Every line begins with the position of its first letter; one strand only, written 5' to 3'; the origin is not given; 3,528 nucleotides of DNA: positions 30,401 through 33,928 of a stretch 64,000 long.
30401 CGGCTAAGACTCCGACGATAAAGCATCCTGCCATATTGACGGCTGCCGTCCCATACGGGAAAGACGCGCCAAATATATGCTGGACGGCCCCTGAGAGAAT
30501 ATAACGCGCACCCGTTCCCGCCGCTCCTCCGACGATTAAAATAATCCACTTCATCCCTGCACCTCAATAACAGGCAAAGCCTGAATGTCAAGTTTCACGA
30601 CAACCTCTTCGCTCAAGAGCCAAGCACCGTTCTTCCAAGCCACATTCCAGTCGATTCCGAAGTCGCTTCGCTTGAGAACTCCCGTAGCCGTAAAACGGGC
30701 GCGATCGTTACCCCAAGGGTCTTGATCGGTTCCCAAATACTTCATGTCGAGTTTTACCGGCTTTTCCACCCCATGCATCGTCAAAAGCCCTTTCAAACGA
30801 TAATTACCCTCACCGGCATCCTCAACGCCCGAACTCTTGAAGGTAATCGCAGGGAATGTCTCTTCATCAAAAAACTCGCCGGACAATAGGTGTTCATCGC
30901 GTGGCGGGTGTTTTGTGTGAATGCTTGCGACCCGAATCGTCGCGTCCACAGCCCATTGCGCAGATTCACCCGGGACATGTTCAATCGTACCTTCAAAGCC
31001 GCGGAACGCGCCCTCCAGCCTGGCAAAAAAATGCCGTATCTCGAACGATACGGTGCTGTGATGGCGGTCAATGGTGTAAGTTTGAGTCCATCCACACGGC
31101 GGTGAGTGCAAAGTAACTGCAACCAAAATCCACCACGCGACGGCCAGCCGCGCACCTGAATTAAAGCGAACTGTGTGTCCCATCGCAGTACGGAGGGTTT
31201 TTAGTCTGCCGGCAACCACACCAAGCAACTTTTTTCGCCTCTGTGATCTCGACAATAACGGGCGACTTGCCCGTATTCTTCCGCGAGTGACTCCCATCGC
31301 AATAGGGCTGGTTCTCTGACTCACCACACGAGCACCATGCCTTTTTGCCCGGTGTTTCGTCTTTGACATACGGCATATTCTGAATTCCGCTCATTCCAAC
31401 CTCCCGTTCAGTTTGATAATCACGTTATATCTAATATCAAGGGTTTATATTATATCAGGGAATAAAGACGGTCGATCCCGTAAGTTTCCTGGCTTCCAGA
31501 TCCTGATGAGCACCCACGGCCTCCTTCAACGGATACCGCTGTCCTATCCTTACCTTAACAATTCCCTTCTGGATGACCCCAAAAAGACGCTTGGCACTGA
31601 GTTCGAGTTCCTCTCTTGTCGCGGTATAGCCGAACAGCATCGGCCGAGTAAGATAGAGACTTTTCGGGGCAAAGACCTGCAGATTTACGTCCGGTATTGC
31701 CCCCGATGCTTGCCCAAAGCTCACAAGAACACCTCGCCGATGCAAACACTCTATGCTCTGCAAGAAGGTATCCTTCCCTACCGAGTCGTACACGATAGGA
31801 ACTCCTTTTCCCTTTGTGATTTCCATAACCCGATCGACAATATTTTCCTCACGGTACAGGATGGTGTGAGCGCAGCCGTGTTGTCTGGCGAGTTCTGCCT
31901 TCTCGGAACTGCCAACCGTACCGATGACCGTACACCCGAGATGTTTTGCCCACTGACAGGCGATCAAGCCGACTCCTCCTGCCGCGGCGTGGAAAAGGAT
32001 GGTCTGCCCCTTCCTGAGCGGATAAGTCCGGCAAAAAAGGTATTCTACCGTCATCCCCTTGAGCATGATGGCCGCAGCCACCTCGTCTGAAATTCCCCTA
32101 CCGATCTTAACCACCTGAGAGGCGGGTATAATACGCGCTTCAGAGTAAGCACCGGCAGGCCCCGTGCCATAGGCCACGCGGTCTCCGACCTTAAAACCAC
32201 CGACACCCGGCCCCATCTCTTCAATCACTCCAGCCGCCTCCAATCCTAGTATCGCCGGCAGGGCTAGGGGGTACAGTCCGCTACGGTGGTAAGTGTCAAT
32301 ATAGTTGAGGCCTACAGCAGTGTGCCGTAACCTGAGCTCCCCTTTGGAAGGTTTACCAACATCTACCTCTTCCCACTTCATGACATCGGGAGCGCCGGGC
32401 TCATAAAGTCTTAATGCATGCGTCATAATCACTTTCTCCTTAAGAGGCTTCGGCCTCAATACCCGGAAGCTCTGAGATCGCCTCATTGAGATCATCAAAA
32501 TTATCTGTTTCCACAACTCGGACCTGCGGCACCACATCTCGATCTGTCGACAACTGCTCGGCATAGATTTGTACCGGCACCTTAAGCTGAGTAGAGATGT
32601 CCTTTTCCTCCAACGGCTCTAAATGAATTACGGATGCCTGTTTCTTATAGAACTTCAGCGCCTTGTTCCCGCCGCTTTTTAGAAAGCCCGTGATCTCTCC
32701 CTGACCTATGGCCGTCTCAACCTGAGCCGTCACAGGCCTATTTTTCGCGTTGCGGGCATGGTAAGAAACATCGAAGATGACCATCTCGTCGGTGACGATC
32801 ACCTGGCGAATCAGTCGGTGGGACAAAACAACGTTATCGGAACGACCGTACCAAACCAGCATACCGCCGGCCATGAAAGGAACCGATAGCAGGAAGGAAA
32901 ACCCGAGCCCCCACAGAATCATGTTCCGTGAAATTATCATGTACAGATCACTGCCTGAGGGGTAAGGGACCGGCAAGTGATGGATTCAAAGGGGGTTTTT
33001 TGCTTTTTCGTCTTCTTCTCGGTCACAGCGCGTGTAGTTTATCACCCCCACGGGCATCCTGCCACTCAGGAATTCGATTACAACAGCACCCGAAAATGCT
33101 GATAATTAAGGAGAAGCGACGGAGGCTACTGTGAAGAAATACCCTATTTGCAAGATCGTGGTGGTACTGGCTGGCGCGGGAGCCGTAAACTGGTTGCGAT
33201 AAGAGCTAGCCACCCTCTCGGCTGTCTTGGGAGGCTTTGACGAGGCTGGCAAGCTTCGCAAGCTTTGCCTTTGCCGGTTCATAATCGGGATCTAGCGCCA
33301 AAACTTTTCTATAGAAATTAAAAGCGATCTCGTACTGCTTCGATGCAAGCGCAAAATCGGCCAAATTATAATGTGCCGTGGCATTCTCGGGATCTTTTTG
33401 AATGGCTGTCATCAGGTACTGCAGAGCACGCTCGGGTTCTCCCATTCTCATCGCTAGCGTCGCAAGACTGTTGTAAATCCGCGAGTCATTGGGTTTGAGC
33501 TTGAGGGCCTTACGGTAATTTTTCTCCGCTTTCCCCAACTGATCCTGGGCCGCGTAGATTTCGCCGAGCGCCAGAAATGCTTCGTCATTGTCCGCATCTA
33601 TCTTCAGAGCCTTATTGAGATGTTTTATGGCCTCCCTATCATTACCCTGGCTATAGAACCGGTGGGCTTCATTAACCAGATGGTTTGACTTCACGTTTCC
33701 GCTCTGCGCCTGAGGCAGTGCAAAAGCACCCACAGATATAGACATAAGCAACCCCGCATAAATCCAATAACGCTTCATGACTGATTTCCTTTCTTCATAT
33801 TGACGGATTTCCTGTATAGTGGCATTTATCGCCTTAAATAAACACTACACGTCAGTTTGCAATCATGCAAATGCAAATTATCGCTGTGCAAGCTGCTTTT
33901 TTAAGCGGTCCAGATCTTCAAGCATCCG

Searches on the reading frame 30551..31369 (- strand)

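Call 35: search_protein_families(library=pfam, proteins=[window:30551-31369:-], max_evalue=0.001)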
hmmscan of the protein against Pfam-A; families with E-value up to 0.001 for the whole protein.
window:30551-31369:- (272 aa): 1 family
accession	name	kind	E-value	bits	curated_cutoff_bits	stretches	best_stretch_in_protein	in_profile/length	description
PF04264.18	YceI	-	3.3e-41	141.6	23.7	1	98-264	1-150/150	YceI-like domain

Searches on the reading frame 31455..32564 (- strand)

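Call 35: search_protein_families(library=pfam, proteins=[window:31455-32564:-], max_evalue=0.001)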
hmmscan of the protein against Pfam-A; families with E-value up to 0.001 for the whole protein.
window:31455-32564:- (369 aa): 3 families
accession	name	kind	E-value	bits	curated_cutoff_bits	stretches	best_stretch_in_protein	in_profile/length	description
PF00107.32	ADH_zinc_N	-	9.6e-28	97.2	31.8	1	197-318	1-122/129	Zinc-binding dehydrogenase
PF13602.12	ADH_zinc_N_2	-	1.1e-15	59.2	27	1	230-366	2-133/134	Zinc-binding dehydrogenase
PF08240.17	ADH_N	-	1.4e-15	57.8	23.5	1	74-154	2-102/104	Alcohol dehydrogenase GroES-like domain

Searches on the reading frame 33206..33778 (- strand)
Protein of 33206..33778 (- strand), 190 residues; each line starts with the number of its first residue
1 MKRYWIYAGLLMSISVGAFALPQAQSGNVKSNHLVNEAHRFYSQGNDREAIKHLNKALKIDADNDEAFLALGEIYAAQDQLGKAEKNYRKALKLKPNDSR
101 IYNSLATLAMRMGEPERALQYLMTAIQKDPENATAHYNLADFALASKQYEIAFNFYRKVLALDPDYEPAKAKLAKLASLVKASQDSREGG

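Call 35: search_protein_families(library=pfam, proteins=[window:33206-33778:-], max_evalue=0.001)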
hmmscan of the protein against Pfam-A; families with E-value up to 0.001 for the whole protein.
window:33206-33778:- (190 aa): 28 families (the best 25 are shown)
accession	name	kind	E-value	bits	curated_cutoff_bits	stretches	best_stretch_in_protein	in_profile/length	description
PF13414.12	TPR_11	-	6.9e-25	86.9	26.8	3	39-78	2-41/42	TPR repeat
PF07719.23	TPR_2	-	3.5e-24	83.3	27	3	66-98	2-34/34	Tetratricopeptide repeat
PF00515.34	TPR_1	-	8.6e-24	82.8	27.8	3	66-98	2-34/34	Tetratricopeptide repeat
PF13181.12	TPR_8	-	2e-20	71.6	25.7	2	66-98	2-34/34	Tetratricopeptide repeat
PF13431.12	TPR_17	-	5.8e-20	70.3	24.4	2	88-120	2-34/34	Tetratricopeptide repeat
PF14559.12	TPR_19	-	2.5e-19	69.8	25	2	44-106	4-66/68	Tetratricopeptide repeat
PF13428.12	TPR_14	-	4e-19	67.6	23.5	2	66-107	2-43/44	Tetratricopeptide repeat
PF13432.12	TPR_16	-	1.4e-17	64.2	32.7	2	105-166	3-64/65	Tetratricopeptide repeat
PF13424.12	TPR_12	-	1.7e-13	51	30.1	2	100-163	4-75/77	Tetratricopeptide repeat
PF23914.1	TPR_CcmH_CycH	-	2.8e-13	50.4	42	1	54-165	39-153/158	Cytochrome c-type biogenesis protein H TPR domain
PF13429.12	TPR_15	-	1.7e-10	41.2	26.2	2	43-161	158-276/280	Tetratricopeptide repeat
PF13176.12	TPR_7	-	2.4e-10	40.1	27.9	0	67-98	1-32/36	Tetratricopeptide repeat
PF24575.1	TPR_Slam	-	6.2e-09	36.7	35.2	0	106-151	54-99/104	Surface lipoprotein assembly modifier, N-terminal TPR repeats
PF13374.12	TPR_10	-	4.2e-08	33.4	27.5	0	101-127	4-30/42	Tetratricopeptide repeat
PF14561.12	TPR_20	-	7.4e-08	33.1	25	0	123-178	12-69/90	Tetratricopeptide repeat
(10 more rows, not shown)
